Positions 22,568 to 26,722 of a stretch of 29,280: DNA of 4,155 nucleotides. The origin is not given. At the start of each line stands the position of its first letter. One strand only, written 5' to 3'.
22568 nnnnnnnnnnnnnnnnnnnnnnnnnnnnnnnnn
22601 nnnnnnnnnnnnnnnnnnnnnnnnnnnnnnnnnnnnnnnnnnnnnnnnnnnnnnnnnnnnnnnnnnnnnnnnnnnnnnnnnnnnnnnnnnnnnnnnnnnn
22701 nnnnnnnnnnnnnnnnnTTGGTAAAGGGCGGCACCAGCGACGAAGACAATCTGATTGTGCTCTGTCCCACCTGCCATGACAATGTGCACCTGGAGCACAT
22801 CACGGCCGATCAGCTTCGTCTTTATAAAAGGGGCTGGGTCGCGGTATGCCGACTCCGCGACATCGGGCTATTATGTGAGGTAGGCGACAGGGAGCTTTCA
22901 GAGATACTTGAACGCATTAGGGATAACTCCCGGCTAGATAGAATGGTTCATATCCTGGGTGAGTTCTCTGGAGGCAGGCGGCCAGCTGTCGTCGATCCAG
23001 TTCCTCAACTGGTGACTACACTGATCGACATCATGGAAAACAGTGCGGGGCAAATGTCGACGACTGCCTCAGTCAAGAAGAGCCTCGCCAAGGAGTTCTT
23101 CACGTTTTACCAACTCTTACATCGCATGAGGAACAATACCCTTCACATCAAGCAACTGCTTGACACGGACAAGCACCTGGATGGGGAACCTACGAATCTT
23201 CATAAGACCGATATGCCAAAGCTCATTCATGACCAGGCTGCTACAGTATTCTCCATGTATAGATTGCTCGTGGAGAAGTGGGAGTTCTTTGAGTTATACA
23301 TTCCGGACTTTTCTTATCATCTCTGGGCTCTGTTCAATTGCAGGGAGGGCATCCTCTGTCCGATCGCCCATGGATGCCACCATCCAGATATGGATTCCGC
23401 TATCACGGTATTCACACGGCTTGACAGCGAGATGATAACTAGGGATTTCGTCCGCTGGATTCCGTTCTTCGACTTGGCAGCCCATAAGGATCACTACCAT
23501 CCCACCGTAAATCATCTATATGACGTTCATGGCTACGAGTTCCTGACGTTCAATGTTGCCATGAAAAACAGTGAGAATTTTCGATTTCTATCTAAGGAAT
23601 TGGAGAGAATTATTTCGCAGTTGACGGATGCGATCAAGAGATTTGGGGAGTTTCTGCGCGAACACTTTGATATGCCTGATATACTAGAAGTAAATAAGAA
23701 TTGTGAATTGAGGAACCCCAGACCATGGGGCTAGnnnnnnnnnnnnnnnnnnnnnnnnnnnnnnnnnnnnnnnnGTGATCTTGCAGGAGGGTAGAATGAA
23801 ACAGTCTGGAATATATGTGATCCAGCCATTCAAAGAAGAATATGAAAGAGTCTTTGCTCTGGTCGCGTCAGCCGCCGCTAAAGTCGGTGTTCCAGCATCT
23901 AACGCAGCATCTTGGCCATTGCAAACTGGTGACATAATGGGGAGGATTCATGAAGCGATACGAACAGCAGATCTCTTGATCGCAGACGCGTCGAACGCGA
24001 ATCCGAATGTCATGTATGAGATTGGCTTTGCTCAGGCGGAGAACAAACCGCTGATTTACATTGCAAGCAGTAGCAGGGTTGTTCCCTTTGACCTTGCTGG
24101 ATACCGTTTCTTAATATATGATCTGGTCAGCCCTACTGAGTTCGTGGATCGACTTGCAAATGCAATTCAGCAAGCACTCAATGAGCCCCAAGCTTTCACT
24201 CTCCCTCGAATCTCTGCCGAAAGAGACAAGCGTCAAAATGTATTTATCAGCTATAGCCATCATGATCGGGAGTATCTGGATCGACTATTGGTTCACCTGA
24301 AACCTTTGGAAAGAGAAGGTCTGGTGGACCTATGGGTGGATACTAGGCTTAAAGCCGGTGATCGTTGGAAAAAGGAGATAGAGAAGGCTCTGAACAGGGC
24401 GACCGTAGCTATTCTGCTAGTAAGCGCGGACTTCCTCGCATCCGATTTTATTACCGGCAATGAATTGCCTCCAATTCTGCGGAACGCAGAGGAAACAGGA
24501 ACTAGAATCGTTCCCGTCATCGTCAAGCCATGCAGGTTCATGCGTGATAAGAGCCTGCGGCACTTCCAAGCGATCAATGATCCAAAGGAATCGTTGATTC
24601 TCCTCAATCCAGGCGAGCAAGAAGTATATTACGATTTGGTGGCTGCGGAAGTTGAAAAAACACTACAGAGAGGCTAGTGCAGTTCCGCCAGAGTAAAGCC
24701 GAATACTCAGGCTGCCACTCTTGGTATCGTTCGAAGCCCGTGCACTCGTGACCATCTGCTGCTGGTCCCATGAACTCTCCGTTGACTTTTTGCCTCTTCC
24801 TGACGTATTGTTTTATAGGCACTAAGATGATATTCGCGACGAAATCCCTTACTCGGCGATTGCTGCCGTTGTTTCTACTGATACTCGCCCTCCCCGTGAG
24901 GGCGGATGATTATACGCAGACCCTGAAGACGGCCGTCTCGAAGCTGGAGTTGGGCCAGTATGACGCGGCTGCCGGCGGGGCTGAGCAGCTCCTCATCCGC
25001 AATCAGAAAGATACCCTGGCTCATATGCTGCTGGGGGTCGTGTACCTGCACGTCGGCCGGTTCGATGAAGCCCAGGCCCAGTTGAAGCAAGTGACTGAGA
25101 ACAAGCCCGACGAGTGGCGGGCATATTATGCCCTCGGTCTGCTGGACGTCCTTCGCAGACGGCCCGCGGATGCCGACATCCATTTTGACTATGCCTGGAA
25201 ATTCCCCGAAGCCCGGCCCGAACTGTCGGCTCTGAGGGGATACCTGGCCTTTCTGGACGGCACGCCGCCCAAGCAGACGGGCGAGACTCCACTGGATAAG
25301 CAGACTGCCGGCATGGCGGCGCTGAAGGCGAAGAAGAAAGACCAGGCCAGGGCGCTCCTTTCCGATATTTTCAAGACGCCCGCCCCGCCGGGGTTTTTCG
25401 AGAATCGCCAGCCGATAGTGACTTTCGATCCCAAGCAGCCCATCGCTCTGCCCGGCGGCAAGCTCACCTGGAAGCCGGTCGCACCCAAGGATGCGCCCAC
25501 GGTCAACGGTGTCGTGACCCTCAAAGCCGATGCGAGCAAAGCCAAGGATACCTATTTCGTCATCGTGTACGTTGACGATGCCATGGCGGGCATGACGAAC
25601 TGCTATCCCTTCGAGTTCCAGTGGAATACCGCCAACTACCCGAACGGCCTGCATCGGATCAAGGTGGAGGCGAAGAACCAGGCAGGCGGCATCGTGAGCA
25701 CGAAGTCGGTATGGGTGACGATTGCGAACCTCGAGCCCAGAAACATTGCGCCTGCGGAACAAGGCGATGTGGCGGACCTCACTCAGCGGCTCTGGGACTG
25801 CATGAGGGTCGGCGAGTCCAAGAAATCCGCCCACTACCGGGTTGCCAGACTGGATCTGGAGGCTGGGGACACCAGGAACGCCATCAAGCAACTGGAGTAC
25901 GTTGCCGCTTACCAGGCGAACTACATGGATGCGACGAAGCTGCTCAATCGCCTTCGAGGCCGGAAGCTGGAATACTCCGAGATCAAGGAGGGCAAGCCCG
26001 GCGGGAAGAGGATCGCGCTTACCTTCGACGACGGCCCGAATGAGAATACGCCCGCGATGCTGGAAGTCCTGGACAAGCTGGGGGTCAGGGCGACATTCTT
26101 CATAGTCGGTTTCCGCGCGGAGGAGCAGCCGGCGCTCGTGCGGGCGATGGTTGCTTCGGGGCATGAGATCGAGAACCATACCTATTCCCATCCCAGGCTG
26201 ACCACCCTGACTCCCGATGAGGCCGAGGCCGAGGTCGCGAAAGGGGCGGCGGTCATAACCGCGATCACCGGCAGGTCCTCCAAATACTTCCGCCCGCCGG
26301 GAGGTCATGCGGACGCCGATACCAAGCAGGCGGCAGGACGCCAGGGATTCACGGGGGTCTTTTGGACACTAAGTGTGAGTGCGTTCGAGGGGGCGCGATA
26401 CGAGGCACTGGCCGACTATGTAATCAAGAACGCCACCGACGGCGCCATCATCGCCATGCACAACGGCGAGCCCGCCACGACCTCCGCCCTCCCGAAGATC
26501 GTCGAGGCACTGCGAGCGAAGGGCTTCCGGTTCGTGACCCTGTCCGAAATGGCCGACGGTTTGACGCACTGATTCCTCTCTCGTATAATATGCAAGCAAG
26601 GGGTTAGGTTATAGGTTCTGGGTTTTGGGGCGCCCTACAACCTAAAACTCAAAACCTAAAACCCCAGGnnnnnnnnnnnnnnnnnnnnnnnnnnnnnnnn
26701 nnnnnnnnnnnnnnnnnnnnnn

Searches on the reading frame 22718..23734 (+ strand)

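Call 56: search_protein_families(library=pfam, proteins=[window:22718-23734:+], max_evalue=0.001)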
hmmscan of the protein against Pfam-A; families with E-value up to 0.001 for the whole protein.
window:22718-23734:+ (338 aa): 1 family
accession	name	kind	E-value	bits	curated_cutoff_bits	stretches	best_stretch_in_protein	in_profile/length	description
PF01844.29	HNH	-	2.7e-05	24.6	21.4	1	3-24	24-45/47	HNH endonuclease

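Call 75: search_protein_families(library=padloc, proteins=[window:22718-23734:+], max_evalue=0.001)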
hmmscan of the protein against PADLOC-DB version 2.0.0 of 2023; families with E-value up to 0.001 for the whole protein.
window:22718-23734:+ (338 aa): 1 family
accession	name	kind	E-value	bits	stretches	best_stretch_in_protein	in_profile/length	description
PDLC00740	Effector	-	0.0008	16.3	0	6-24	80-98/391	Endonuclease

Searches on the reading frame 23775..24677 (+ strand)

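Call 56: search_protein_families(library=pfam, proteins=[window:23775-24677:+], max_evalue=0.001)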
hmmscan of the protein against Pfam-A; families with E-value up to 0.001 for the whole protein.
window:23775-24677:+ (300 aa): 5 families
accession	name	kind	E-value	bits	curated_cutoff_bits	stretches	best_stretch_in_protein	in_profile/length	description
PF13676.11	TIR_2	-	3.4e-19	70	28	1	156-267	1-106/122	TIR domain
PF05014.21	Nuc_deoxyrib_tr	-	2.7e-06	27.9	28.8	1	21-102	15-102/117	Nucleoside 2-deoxyribosyltransferase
PF10137.14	CAP12-PCTIR_TIR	-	0.00015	22.2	24.7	0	155-219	1-62/119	CAP12/Pycsar effector protein, TIR domain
PF01582.25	TIR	-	0.00039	20.7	21.3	1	157-252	5-98/179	TIR domain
PF08937.16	ThsB_TIR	-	0.0005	20.8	21.2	0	157-223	1-73/100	Thoeris protein ThsB, TIR-like domain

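Call 75: search_protein_families(library=padloc, proteins=[window:23775-24677:+], max_evalue=0.001)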
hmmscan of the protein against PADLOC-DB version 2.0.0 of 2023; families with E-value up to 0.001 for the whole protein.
window:23775-24677:+ (300 aa): 10 families
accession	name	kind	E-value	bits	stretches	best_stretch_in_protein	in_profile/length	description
PDLC00420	ThsB1|ThsB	-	9.4e-22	75.6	1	155-298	3-143/319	TIR-like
PDLC02012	SAVED5--SAVED_TIR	-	2.1e-12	44.8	1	147-254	7-109/404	-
PDLC05062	PDC-S66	-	1.9e-10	38.6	1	131-248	125-240/282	-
PDLC00417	ThsB1|ThsB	-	7e-06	23.7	1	147-238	160-248/303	TIR-like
PDLC02421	Aga_TIR-PNTD1-PNTD2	-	1.9e-05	22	1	152-221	2-70/430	Class I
PDLC00727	Effector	-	6.9e-05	19.5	1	154-239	174-257/590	TIR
PDLC02400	Aga_TIR-PNTD1-PNTD2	-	7.7e-05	19.2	1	145-231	179-262/639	Class I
PDLC00728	Effector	-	0.00025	18.1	1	148-238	4-92/432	TIR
PDLC00733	Effector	-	0.00028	17.8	1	53-113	292-352/388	TIR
PDLC02403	Aga_TIR-PNTD1-PNTD2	-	0.0004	17.5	1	186-218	32-65/443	Class I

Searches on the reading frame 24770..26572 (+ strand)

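Call 56: search_protein_families(library=pfam, proteins=[window:24770-26572:+], max_evalue=0.001)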
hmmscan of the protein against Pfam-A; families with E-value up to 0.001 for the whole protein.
window:24770-26572:+ (600 aa): 9 families
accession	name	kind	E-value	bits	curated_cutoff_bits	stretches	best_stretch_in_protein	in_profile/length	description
PF01522.26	Polysacc_deac_1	-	1.2e-40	138.7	23.1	1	408-529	2-123/124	Polysaccharide deacetylase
PF13432.12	TPR_16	-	7.2e-10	39.6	32.7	2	95-135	10-50/65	Tetratricopeptide repeat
PF14559.12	TPR_19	-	3.8e-09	37.2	25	1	59-122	2-64/68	Tetratricopeptide repeat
PF17957.7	Big_7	-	2.5e-07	31.7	24.1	1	237-299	6-70/70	Bacterial Ig domain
PF13431.12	TPR_17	-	3.1e-05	24.3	24.4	0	72-103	3-34/34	Tetratricopeptide repeat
PF16918.11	PknG_TPR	-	4.5e-05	22.8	27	0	91-142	103-154/340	Protein kinase G tetratricopeptide repeat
PF13428.12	TPR_14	-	0.0001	23.1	23.5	0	84-123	3-42/44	Tetratricopeptide repeat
PF13174.12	TPR_6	-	0.00014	22.7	26.3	0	85-113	3-31/33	Tetratricopeptide repeat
PF07719.23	TPR_2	-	0.00061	20.2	27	0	84-114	3-33/34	Tetratricopeptide repeat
